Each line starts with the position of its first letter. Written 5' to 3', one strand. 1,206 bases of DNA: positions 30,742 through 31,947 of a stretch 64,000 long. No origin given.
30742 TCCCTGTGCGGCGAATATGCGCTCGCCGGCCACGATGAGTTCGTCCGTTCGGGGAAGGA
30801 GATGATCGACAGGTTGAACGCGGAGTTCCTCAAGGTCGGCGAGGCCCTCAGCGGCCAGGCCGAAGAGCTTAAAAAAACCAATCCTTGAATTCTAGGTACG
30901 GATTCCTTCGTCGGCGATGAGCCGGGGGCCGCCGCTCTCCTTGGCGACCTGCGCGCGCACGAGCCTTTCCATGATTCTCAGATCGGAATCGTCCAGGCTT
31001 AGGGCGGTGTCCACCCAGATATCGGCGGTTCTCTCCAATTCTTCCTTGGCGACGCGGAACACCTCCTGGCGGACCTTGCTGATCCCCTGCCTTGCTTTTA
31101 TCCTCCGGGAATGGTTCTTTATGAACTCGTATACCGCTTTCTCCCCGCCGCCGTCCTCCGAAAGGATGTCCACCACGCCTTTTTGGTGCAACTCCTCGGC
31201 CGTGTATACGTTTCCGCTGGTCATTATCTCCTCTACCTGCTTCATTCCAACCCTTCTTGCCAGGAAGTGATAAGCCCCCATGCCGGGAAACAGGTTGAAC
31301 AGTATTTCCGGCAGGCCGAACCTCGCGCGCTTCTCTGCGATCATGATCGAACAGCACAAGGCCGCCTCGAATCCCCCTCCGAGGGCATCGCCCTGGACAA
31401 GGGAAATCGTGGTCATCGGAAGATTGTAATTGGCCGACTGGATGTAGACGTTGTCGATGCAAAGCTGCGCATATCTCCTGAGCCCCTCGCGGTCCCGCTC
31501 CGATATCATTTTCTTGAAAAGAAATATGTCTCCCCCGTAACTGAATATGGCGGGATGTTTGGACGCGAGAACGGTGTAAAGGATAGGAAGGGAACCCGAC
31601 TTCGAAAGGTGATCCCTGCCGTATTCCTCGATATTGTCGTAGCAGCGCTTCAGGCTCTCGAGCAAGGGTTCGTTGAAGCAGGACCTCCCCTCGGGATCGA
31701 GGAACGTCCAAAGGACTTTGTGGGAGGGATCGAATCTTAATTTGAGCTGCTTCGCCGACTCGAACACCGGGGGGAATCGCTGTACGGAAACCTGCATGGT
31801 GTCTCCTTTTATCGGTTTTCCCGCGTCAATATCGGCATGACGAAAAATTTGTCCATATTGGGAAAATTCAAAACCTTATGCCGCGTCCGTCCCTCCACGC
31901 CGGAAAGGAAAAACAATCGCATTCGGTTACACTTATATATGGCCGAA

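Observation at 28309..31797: rpfF / rpfC-type DSF quorum-sensing pair, convergent as in Xanthomonas, in a locally lower-GC stretch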

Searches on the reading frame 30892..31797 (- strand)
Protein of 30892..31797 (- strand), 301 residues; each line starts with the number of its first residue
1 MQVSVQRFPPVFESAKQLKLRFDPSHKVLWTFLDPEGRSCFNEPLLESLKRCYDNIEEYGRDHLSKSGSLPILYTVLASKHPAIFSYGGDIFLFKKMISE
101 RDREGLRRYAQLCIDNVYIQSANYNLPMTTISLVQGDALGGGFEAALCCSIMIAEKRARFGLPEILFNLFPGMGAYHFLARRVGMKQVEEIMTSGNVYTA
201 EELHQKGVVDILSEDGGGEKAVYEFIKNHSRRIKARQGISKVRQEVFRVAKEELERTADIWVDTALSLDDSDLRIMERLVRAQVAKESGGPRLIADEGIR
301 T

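Call 3: search_protein_families(library=pfam, proteins=[window:30892-31797:-], max_evalue=0.01)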
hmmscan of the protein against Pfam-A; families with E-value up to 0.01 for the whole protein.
window:30892-31797:- (301 aa): 2 families
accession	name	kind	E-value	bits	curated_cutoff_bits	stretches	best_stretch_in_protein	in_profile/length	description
PF00378.25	ECH_1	-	7.5e-26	91.4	27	1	76-214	45-176/251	Enoyl-CoA hydratase/isomerase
PF16113.10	ECH_2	-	2.2e-11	44.3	27.2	1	75-279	39-238/335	Enoyl-CoA hydratase/isomerase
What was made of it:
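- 30892..31797 (-): rpfF-like gene: 301-aa crotonase-fold DSF-synthase homologue. Pfam ECH_1 (call 3).
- On DSF synthase (RpfF) family, broad sense (NCBIfam NF006452 / PRK08788): Pfam ECH_1 7.5e-26 and ECH_2 2.2e-11 (call 3).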

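Call 4: search_protein_families(library=ncbifam, proteins=[window:30892-31797:-], max_evalue=0.01)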
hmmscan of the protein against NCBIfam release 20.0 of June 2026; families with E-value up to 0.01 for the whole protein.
window:30892-31797:- (301 aa): 71 families (the best 25 are shown)
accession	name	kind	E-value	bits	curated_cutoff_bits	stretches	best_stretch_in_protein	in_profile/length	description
NF006452.0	PRK08788.1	equivalog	2.5e-103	345.2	177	1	8-288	11-285/291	crotonase/enoyl-CoA hydratase family protein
NF053515.1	SgnlFctrSynRpfF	equivalog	1.7e-65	221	550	1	34-287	37-284/288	diffusible signal factor synthase RpfF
NF005804.0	PRK07659.1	equivalog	3.3e-20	72.7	311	1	36-257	25-225/260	enoyl-CoA hydratase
NF008727.0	PRK11730.1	equivalog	1.3e-19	70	870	1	76-228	55-203/717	fatty acid oxidation complex subunit alpha FadB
NF004475.0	PRK05809.1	subfamily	3.4e-18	66.1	394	1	84-270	61-230/260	short-chain-enoyl-CoA hydratase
NF051848.1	EnCoAHydtEchA19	equivalog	3.5e-18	66.1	400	1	83-224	55-192/258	enoyl-CoA hydratase EchA19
NF005803.0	PRK07658.1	equivalog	4.1e-18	65.7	313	1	83-214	56-181/257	enoyl-CoA hydratase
NF005496.0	PRK07110.1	domain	4.2e-17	62.1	215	1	76-211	53-179/249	polyketide synthase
NF007239.0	PRK09674.1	equivalog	4.3e-17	62.4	371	1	125-266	94-223/257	2,3-dehydroadipyl-CoA hydratase PaaF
NF046063.1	oxepin_alt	equivalog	6.6e-17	61.8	300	1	76-250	48-216/254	oxepin-CoA hydrolase, alternative type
NF006007.0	PRK08138.1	subfamily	9.4e-17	61.2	355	1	126-269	97-230/261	enoyl-CoA hydratase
NF008363.0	PRK11154.1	equivalog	1.6e-16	59.6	869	1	75-212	55-188/708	fatty acid oxidation complex subunit alpha FadJ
NF004796.0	PRK06144.1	subfamily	3e-16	59.7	272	1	35-267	26-241/262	enoyl-CoA hydratase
NF042430.2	EnCoAhydt_DpgD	equivalog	3.5e-16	59.4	400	1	123-228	91-196/258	enoyl-CoA-hydratase DpgD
TIGR02437.1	FadB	equivalog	1.1e-15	57.1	933.55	1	76-223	55-198/714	fatty acid oxidation complex subunit alpha FadB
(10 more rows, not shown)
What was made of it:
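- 30892..31797 (-): NF006452 345 bits against cutoff 177 (call 4).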

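Call 5: search_solved_structures(query=window:30892-31797:-, max_evalue=0.001, show_alignments=3)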
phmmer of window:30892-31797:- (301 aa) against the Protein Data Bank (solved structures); distinct sequences matched with E-value up to 0.001: 145 (the best 60 are shown).
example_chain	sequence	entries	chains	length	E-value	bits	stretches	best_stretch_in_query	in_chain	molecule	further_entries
7zq7_A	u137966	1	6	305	1.4e-55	191.7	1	18-291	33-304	Crotonase/enoyl-CoA hydratase family protein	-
3m6m_A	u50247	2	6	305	5.3e-53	183.2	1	18-286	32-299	RpfF protein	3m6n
6dgn_A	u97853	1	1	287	3.6e-43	150.9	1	10-284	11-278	RpfF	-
5fus_A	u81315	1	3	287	1.3e-42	149.1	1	10-284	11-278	Putative enoyl CoA hydratase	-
3lke_A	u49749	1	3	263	5e-15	58.6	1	74-235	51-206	Enoyl-CoA hydratase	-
4fzw_A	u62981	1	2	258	9.6e-15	57.7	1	124-221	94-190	2,3-dehydroadipyl-CoA hydratase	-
1hzd_A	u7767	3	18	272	1.1e-14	57.5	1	75-232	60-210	AU-BINDING PROTEIN/ENOYL-COA HYDRATASE | Methylglutaconyl-CoA hydratase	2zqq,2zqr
4jcs_A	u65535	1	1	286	2.6e-14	56.2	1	76-225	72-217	Enoyl-CoA hydratase/isomerase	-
5zai_A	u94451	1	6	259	1.1e-13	54.1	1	66-210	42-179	3-hydroxypropionyl-coenzyme A dehydratase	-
9qwv_A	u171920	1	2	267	2e-13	53.3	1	130-210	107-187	Enoyl-CoA hydratase, mitochondrial, putative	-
2x58_A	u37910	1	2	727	2.8e-13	52.9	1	123-223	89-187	PEROXISOMAL BIFUNCTIONAL ENZYME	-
4wcz_A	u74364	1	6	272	2.8e-13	52.8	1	71-216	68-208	Enoyl-CoA hydratase/isomerase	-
28jj_A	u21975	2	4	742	2.9e-13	52.8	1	123-223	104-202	Peroxisomal bifunctional enzyme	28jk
3zw8_A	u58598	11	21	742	2.9e-13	52.8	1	123-223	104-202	PEROXISOMAL BIFUNCTIONAL ENZYME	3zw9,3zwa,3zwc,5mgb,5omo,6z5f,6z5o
3moy_A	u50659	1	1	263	3e-13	52.7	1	130-210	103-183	Probable enoyl-CoA hydratase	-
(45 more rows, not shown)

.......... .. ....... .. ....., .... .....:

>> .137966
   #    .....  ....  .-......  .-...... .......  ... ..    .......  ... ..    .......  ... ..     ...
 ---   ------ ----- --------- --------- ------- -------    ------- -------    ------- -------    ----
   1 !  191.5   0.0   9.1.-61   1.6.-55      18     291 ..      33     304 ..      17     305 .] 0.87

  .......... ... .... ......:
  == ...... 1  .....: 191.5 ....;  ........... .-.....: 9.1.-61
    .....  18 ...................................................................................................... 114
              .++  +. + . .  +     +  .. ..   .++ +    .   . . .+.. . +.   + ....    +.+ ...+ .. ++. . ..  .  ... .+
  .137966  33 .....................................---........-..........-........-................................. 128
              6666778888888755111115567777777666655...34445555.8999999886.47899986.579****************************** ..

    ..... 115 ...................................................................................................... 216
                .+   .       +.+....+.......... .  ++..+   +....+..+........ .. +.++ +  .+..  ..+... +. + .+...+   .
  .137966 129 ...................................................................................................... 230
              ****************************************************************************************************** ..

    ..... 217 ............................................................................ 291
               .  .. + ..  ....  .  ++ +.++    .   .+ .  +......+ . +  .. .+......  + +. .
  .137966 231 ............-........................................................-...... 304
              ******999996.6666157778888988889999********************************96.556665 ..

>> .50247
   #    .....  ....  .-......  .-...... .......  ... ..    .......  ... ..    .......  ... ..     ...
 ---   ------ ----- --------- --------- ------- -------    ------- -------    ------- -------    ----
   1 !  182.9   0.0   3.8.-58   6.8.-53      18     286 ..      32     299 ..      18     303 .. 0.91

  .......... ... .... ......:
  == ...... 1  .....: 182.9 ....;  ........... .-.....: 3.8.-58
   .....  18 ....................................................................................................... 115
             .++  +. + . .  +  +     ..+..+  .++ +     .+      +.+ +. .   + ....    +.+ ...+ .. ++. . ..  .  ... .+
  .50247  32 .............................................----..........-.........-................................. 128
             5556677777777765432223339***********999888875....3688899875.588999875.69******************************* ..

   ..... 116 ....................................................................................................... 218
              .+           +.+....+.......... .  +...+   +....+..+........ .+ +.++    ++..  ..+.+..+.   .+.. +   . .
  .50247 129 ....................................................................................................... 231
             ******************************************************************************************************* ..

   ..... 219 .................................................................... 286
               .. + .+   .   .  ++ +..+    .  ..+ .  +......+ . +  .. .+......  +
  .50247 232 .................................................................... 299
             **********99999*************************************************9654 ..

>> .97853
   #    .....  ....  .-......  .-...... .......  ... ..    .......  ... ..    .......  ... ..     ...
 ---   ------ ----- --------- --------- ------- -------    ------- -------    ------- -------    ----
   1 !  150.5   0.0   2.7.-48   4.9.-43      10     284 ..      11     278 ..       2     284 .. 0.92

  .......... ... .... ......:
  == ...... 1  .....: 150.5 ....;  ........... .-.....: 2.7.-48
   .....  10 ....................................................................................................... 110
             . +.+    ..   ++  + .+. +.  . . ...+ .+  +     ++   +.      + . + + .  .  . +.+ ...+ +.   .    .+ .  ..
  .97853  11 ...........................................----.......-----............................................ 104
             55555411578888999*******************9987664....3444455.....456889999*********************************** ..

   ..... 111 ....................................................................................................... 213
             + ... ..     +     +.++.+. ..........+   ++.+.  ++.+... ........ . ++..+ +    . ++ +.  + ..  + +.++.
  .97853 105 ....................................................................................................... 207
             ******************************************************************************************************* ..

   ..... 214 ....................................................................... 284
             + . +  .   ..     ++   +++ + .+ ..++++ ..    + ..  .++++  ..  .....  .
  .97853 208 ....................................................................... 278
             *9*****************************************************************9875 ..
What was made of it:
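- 30892..31797 (-): Best PDB hits are RpfF structures (call 5).
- On DSF synthase (RpfF) family, broad sense (NCBIfam NF006452 / PRK08788): PDB: RpfF structures at 1.4e-55 to 1.3e-42, best other crotonase at 5e-15 (call 5).
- PDB hits to RpfF at 1e-55 to 1e-43, against 5e-15 for the best metabolic crotonase (call 5). There is a gap of 40 orders of magnitude in E-value between RpfF structures and metabolic crotonases (call 5).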

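Call 7: find_homologous_proteins(query=window:30892-31797:-, max_evalue=1e-10)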
Query window:30892-31797:- (301 aa): 8000 proteins with E <= 1e-10 among 8000 candidates; the best 120 are listed.
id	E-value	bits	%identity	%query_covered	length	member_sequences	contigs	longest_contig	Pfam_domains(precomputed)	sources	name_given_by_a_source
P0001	4.2e-193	658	97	100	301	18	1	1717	PF00378.26,PF16113.11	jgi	-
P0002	1.0e-171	588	86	99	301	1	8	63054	PF00378.26,PF16113.11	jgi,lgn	jgi:DSF synthase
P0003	2.8e-160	550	83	96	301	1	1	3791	PF00378.26,PF16113.11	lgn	-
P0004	2.4e-148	511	74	96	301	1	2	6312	PF00378.26,PF16113.11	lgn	-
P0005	8.2e-148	509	72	99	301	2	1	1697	PF00378.26,PF16113.11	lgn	-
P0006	7.1e-137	473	68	99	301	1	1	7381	PF00378.26,PF16113.11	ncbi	-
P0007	7.9e-136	470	76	89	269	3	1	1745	PF00378.26,PF16113.11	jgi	jgi:DSF synthase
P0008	3.0e-134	465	67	99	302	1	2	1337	PF00378.26,PF16113.11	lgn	-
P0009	3.3e-133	461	68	99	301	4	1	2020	PF00378.26,PF16113.11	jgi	jgi:DSF synthase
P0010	2.8e-132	458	70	96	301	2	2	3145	PF00378.26,PF16113.11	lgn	-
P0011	3.0e-131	455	67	99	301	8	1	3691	PF00378.26,PF16113.11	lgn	-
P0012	3.5e-131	455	68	96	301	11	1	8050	PF00378.26,PF16113.11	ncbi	ncbi:MAG: crotonase/enoyl-CoA hydratase family protein [Desulfobacteria bacterium]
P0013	5.4e-131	454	68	94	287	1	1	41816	PF00378.26,PF16113.11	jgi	jgi:DSF synthase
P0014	6.0e-131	454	67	99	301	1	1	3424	PF00378.26,PF16113.11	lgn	-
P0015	1.1e-130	453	69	96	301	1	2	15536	PF00378.26,PF16113.11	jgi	jgi:DSF synthase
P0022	5.8e-109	382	60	98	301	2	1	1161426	PF00378.26,PF16113.11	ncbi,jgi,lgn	ncbi:MAG TPA: crotonase/enoyl-CoA hydratase family protein [Candidatus Deferrimicrobiaceae bacterium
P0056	6.5e-88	313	51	93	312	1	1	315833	PF00378.26,PF16113.11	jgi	jgi:DSF synthase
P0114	1.4e-85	305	52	89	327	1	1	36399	PF00378.26,PF16113.11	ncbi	ncbi:MAG: crotonase/enoyl-CoA hydratase family protein [Burkholderiales bacterium]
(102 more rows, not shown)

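Call 14: find_encoding_contigs(protein=P0002, flank=10000, max_places=3)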
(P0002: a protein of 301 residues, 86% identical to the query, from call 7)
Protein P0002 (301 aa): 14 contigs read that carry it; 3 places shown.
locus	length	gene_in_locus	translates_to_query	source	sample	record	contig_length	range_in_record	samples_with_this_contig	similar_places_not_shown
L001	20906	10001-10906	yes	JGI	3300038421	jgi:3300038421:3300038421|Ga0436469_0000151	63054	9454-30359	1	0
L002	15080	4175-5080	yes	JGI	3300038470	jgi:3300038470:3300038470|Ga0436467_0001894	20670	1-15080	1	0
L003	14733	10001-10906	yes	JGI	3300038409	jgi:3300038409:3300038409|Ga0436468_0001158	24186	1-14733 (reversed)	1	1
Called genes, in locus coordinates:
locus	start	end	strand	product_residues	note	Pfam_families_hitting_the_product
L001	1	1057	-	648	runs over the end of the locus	PF05226:CHASE2, PF01966:HD, PF13487:HD_5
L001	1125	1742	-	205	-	PF00691:OmpA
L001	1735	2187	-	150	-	PF04773:FecR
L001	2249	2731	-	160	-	-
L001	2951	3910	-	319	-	PF00056:Ldh_1_N, PF02866:Ldh_1_C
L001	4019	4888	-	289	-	PF00850:Hist_deacetyl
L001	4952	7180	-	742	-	PF02743:dCache_1, PF00672:HAMP, PF00989:PAS, PF08447:PAS_3, PF13426:PAS_9 (weak), PF00512:HisKA, PF02518:HATPase_c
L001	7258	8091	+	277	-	PF01814:Hemerythrin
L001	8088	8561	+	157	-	PF27217:AF_0155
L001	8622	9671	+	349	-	PF00248:Aldo_ket_red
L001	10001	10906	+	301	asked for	PF16113:ECH_2, PF00378:ECH_1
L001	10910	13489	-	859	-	PF00512:HisKA, PF02518:HATPase_c, PF00072:Response_reg, PF01627:Hpt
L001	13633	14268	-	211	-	PF01625:PMSR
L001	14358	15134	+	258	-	PF02585:PIG-L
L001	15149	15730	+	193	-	PF08269:dCache_2, PF17200:sCache_2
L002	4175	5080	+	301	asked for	PF16113:ECH_2, PF00378:ECH_1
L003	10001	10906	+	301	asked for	PF16113:ECH_2, PF00378:ECH_1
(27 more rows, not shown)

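Call 16: find_encoding_contigs(protein=P0022, flank=8000, max_places=1)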
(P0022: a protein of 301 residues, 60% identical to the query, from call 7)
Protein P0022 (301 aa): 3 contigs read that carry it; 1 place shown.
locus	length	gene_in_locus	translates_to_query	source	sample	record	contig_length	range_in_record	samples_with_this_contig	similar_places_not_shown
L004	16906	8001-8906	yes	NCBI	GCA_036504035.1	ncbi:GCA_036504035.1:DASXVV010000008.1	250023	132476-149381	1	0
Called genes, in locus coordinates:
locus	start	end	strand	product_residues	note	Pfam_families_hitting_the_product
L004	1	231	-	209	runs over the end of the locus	PF01813:ATP-synt_D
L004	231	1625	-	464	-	PF02874:ATP-synt_ab_N (weak), PF00006:ATP-synt_ab, PF22919:ATP-synt_VA_C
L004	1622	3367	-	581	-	PF02874:ATP-synt_ab_N, PF16886:ATP-synt_ab_Xtn, PF00006:ATP-synt_ab, PF22919:ATP-synt_VA_C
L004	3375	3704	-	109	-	PF01990:ATP-synt_F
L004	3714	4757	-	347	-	PF01992:vATP-synt_AC39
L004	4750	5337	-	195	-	PF01991:vATP-synt_E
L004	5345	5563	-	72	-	PF00137:ATP-synt_C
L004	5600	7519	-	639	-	PF18670:V_ATPase_I_N, PF01496:V_ATPase_I (weak)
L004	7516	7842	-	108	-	-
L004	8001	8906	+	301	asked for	PF00378:ECH_1, PF16113:ECH_2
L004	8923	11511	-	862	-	PF00512:HisKA, PF02518:HATPase_c, PF00072:Response_reg, PF01627:Hpt (weak)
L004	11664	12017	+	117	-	PF01627:Hpt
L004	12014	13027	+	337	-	PF00072:Response_reg, PF00990:GGDEF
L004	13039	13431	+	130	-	-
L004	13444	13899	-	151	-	-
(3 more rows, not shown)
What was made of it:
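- A Deferrimicrobiaceae genome has an Hpt gene and a REC-GGDEF gene placed divergently next to rpfC (call 16).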

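Call 17: find_encoding_contigs(protein=P0056, flank=8000, max_places=1)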
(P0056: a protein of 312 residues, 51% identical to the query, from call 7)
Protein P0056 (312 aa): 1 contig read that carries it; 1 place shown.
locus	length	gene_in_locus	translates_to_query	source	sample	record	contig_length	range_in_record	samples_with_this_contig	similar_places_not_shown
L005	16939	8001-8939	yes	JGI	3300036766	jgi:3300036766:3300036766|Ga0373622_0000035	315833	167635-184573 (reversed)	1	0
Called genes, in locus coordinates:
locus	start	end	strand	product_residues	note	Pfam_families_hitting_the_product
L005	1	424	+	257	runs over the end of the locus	PF04542:Sigma70_r2, PF04539:Sigma70_r3, PF04545:Sigma70_r4, PF08281:Sigma70_r4_2 (weak)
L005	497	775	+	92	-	-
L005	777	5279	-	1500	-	PF00873:ACR_tran, PF02321:OEP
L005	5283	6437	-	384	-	PF25973:BSH_CzcB (faint), PF25954:Beta-barrel_RND_2, PF25967:RND-MFP_C (weak), PF25975:CzcB_C, PF25989:YknX_C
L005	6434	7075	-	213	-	PF00440:TetR_N, PF17932:TetR_C_24 (weak)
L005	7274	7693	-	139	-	PF22636:FlK, PF03061:4HBT (weak)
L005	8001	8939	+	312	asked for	PF00378:ECH_1, PF16113:ECH_2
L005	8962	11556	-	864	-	PF00512:HisKA, PF02518:HATPase_c, PF00072:Response_reg, PF01627:Hpt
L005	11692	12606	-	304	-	PF00294:PfkB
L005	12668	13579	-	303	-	PF01040:UbiA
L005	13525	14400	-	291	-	PF02628:COX15-CtaA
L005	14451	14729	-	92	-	PF03626:COX4_pro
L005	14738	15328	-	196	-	PF00510:COX3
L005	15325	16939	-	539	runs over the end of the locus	PF00115:COX1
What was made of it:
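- The pair is kept at 86%, 60% and 51% RpfF identity despite different flanking genes (calls 14, 16, 17).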

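Call 18: find_encoding_contigs(protein=P0114, flank=8000, max_places=1)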
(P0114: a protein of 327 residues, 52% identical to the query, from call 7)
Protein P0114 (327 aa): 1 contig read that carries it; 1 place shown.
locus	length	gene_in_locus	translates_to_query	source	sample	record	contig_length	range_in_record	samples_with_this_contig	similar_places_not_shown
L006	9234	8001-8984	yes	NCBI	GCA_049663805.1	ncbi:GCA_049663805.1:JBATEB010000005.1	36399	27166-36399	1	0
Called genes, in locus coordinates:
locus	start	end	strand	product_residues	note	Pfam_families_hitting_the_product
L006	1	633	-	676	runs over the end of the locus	PF00270:DEAD (weak), PF04851:ResIII, PF17757:UvrB_inter, PF27431:UvrB_3rd, PF00271:Helicase_C, PF12344:UvrB, PF02151:UVR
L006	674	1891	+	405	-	PF00155:Aminotran_1_2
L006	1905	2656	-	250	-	PF13340:DUF4096, PF01609:DDE_Tnp_1, PF13612:DDE_Tnp_1_3, PF13586:DDE_Tnp_1_2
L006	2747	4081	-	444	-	PF00202:Aminotran_3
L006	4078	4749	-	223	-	PF01656:CbiA, PF13500:AAA_26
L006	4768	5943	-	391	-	PF00155:Aminotran_1_2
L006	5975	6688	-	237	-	PF00596:Aldolase_II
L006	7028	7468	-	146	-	PF00571:CBS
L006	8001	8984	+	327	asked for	PF00378:ECH_1, PF16113:ECH_2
